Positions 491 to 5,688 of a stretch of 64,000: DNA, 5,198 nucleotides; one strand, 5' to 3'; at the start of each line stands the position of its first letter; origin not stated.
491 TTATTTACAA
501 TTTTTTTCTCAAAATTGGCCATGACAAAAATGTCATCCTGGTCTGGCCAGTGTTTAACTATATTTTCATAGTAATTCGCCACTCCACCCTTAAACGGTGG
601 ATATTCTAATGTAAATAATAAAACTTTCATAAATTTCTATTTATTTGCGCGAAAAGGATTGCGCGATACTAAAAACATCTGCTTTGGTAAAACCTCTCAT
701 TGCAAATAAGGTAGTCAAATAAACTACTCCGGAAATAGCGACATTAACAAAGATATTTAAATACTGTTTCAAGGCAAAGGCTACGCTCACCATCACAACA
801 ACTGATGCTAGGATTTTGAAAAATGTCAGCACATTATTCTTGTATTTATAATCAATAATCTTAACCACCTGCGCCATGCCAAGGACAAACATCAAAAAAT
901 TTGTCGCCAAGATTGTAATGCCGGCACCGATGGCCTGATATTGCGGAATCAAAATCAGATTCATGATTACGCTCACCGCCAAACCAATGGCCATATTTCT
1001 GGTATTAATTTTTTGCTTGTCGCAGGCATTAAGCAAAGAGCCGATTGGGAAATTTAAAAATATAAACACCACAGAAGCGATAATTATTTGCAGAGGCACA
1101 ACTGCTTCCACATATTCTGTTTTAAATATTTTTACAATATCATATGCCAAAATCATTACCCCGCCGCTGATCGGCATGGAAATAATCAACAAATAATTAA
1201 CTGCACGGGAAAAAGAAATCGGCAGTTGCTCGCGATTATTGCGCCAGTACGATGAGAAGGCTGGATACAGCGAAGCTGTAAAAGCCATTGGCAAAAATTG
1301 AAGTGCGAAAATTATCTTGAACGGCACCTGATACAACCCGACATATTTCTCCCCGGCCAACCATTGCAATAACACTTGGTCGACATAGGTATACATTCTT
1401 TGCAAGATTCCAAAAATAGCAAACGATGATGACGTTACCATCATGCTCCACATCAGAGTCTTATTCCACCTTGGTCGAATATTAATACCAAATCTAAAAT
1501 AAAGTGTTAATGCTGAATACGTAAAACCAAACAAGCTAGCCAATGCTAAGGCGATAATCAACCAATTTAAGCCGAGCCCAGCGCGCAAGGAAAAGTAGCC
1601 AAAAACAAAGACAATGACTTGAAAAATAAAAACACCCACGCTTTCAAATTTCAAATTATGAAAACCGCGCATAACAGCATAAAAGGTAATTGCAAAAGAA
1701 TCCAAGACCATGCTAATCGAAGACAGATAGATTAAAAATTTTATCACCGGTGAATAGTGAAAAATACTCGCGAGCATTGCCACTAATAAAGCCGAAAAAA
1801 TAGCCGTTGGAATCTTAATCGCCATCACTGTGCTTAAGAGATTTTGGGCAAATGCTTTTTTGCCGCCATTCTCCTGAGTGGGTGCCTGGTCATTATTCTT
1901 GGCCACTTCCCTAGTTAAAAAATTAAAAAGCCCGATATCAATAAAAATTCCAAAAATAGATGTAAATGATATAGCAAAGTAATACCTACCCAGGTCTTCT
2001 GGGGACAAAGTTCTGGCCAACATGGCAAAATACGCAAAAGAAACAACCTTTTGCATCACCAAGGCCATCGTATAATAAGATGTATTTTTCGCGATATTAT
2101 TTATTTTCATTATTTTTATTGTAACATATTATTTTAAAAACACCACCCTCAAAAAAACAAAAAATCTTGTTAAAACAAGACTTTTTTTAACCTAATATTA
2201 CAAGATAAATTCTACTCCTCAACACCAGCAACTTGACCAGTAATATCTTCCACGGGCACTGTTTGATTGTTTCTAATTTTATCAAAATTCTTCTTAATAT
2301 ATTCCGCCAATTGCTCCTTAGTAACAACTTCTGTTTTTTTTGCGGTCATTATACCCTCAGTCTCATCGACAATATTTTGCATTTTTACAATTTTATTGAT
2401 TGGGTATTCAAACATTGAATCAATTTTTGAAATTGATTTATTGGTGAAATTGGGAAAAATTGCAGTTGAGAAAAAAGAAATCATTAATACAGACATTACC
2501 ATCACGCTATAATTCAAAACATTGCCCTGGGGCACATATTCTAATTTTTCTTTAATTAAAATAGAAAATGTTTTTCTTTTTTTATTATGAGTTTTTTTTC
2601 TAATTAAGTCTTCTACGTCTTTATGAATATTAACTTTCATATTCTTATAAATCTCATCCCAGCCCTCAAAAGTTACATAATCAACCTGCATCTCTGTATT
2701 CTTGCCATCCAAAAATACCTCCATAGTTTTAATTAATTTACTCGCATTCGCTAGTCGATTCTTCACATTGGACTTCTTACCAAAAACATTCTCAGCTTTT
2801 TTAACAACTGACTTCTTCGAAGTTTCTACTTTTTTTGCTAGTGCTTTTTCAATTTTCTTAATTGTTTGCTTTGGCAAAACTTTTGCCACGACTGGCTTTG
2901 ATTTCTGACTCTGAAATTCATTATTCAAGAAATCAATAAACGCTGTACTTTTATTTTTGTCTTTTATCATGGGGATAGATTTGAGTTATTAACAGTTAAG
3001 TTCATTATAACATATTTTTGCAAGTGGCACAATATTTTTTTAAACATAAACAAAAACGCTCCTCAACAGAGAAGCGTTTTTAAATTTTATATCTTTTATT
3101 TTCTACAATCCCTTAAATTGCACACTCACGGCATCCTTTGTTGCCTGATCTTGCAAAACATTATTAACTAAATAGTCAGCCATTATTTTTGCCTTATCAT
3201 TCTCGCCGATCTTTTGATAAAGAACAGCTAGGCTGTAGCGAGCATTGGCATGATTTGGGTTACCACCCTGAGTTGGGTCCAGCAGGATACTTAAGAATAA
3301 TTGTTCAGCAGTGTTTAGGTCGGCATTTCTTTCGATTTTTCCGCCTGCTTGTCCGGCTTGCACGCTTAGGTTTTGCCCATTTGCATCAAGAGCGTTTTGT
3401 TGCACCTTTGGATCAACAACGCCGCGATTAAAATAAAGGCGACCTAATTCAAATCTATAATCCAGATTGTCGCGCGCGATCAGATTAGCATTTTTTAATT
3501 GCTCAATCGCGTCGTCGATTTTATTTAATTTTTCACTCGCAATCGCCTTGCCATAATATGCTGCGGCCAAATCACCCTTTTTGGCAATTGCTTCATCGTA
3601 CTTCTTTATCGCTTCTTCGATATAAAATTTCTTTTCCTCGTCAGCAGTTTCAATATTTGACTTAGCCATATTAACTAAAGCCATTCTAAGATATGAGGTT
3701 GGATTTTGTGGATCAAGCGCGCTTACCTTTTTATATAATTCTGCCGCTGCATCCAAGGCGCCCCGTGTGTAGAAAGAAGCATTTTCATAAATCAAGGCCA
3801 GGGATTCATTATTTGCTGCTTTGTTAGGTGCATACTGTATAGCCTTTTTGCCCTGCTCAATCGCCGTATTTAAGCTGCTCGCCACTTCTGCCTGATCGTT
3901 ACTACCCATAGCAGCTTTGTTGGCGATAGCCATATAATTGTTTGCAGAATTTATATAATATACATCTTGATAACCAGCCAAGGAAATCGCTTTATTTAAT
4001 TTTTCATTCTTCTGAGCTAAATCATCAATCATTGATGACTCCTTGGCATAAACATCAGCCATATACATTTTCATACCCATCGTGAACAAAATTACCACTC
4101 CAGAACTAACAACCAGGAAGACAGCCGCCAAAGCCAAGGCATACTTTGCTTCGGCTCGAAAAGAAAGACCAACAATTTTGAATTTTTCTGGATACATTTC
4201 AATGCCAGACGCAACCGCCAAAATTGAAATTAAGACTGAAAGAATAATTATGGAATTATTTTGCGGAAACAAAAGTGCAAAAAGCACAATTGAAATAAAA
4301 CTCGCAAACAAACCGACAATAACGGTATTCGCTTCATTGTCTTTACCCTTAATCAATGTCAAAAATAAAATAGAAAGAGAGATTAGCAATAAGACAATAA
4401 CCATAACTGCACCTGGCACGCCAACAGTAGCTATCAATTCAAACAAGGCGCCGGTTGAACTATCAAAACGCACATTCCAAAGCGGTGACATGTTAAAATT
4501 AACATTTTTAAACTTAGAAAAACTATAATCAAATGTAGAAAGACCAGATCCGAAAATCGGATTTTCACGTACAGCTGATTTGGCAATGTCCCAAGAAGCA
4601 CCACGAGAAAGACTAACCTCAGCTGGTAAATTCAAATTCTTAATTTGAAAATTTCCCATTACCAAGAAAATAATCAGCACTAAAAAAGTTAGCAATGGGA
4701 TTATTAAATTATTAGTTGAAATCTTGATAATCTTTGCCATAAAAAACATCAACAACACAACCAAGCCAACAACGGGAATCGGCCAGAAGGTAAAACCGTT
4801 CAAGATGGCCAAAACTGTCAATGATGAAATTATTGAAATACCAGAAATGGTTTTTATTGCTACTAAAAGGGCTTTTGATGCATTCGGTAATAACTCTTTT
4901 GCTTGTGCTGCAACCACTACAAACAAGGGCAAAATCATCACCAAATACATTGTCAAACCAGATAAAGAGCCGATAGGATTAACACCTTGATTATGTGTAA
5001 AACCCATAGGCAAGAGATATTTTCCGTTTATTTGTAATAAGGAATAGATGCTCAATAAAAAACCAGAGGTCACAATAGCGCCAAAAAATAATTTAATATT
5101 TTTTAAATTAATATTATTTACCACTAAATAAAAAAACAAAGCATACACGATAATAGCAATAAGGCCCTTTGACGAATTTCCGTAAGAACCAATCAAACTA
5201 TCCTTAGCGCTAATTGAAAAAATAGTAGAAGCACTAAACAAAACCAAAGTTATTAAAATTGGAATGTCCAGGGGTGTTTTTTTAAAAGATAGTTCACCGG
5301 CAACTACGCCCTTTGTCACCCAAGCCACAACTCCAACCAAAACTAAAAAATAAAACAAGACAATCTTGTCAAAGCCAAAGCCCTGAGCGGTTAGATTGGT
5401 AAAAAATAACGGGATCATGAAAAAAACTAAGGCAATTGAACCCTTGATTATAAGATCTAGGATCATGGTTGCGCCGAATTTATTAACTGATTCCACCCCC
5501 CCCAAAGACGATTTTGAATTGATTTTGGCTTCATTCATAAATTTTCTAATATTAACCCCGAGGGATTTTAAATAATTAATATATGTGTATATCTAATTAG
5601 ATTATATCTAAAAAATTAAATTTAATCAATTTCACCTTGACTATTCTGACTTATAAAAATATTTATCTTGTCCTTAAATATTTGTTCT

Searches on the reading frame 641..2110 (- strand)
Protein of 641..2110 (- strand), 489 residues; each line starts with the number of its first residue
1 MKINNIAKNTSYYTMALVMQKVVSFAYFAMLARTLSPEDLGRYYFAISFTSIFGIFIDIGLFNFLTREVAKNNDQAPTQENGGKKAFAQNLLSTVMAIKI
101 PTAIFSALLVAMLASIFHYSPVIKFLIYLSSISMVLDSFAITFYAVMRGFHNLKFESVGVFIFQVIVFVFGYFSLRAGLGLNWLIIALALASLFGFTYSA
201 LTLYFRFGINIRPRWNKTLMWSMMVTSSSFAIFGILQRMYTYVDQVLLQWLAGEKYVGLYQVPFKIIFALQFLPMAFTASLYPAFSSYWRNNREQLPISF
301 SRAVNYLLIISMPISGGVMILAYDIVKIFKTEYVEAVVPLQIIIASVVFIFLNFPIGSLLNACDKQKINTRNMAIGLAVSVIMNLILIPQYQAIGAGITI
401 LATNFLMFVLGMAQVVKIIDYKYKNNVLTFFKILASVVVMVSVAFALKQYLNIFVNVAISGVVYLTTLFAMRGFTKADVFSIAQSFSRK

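Call 49: search_protein_families(library=pfam, proteins=[window:641-2110:-], max_evalue=0.0001)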
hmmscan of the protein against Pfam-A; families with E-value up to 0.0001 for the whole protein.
window:641-2110:- (489 aa): 3 families
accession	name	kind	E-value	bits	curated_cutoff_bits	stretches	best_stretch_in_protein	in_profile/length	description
PF01943.22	Polysacc_synt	-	9.7e-25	88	28.2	1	7-289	2-274/274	Polysaccharide biosynthesis protein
PF13440.11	Polysacc_synt_3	-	2.1e-19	70.3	23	1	31-332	2-286/293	Polysaccharide biosynthesis protein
PF01554.23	MatE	-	4.3e-08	33.4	24.9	1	235-385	7-160/161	MatE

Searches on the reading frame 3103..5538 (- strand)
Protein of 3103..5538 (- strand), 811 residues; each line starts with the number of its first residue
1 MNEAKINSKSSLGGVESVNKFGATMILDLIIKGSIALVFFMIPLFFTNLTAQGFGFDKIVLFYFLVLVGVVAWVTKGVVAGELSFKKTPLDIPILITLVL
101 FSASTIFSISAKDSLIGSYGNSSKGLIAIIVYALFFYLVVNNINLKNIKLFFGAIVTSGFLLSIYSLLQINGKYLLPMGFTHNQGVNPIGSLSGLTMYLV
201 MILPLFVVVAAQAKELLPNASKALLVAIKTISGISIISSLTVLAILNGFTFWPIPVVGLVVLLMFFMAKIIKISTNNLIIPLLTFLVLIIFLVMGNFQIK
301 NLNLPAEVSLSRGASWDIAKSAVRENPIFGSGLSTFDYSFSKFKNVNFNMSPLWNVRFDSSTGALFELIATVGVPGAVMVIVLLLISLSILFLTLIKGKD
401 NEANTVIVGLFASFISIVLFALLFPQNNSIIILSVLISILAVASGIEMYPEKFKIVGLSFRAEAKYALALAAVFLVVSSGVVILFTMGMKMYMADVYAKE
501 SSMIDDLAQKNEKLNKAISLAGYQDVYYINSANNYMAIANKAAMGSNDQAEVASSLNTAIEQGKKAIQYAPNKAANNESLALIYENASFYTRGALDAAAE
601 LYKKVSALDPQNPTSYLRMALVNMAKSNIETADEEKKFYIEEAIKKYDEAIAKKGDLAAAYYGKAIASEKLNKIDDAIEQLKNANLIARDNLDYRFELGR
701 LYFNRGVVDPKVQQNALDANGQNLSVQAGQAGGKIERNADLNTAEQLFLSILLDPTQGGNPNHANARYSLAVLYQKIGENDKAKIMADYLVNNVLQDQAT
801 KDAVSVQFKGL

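Call 49: search_protein_families(library=pfam, proteins=[window:3103-5538:-], max_evalue=0.0001)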
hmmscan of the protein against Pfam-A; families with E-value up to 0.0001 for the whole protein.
window:3103-5538:- (811 aa): 3 families
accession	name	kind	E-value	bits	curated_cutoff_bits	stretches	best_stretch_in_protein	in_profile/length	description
PF13414.12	TPR_11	-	7.7e-14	51.5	26.8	1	589-625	4-40/42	TPR repeat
PF13431.12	TPR_17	-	2.3e-09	37.2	24.4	0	760-784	9-33/34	Tetratricopeptide repeat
PF14559.12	TPR_19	-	2.6e-09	37.7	25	0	592-632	4-44/68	Tetratricopeptide repeat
